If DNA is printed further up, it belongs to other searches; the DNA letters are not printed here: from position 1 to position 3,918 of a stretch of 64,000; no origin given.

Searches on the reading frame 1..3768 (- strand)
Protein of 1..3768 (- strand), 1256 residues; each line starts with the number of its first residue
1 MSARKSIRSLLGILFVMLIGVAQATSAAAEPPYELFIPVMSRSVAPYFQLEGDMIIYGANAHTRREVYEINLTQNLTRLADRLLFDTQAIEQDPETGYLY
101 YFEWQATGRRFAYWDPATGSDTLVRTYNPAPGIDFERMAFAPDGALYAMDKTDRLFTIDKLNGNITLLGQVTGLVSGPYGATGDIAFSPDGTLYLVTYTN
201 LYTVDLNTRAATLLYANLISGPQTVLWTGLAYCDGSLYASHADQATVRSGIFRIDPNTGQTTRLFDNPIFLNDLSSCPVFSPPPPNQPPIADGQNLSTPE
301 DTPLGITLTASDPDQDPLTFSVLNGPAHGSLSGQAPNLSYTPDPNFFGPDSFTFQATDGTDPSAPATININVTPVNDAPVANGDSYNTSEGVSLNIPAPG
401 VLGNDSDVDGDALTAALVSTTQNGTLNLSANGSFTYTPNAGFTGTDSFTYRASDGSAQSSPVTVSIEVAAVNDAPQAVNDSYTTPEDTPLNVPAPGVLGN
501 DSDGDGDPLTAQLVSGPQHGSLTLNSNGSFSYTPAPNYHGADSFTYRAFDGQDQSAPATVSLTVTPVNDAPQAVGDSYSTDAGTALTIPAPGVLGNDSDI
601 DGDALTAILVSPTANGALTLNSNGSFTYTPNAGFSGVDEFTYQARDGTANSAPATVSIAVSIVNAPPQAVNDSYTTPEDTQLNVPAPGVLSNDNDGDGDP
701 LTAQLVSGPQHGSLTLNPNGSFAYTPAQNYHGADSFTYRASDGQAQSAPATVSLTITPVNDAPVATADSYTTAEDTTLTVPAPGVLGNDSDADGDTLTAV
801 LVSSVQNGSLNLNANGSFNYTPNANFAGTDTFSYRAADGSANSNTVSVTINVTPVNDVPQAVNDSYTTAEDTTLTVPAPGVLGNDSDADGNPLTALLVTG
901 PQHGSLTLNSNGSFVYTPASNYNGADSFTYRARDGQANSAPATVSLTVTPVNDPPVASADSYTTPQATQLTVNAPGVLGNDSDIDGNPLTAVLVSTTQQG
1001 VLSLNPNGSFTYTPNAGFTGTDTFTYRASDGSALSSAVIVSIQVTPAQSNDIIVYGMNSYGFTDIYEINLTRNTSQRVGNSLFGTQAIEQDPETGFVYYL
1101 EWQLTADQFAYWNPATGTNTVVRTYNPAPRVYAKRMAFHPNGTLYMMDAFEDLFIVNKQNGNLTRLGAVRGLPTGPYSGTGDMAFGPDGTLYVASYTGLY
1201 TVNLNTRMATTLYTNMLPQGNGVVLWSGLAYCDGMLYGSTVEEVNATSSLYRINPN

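Call 60: search_protein_families(library=pfam, proteins=[window:1-3768:-], max_evalue=0.1)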
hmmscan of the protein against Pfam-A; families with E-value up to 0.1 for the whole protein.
window:1-3768:- (1256 aa): 9 families
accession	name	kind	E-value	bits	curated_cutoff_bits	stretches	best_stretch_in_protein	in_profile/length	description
PF17963.7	Big_9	-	5e-195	633.5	23.6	8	472-563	1-89/89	Bacterial Ig domain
PF17803.7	Cadherin_4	-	5.8e-179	581.4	25.1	8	463-532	2-71/71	Bacterial cadherin-like domain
PF17892.7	Cadherin_5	-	8.9e-166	539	26.5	8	855-949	1-98/98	Cadherin-like domain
PF16184.11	Cadherin_3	-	6.6e-16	58.7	25.5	0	307-336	23-55/106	Cadherin-like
PF19076.6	CshA_repeat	-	1.3e-15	58.3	27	0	986-1023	46-81/103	Surface adhesin CshA repetitive domain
PF19077.6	Big_13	-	7e-08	33.3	27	0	761-851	7-99/102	Bacterial Ig-like domain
PF14517.12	Tachylectin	-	1.4e-05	25.5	29.8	1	108-202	6-104/230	Tachylectin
PF20067.5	SSL_N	-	0.0021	18.3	18.9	0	1165-1198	8-41/46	Strictosidine synthase-like, N-terminal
PF15232.11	DUF4585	-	0.016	15.7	27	0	92-119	11-38/73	Domain of unknown function (DUF4585)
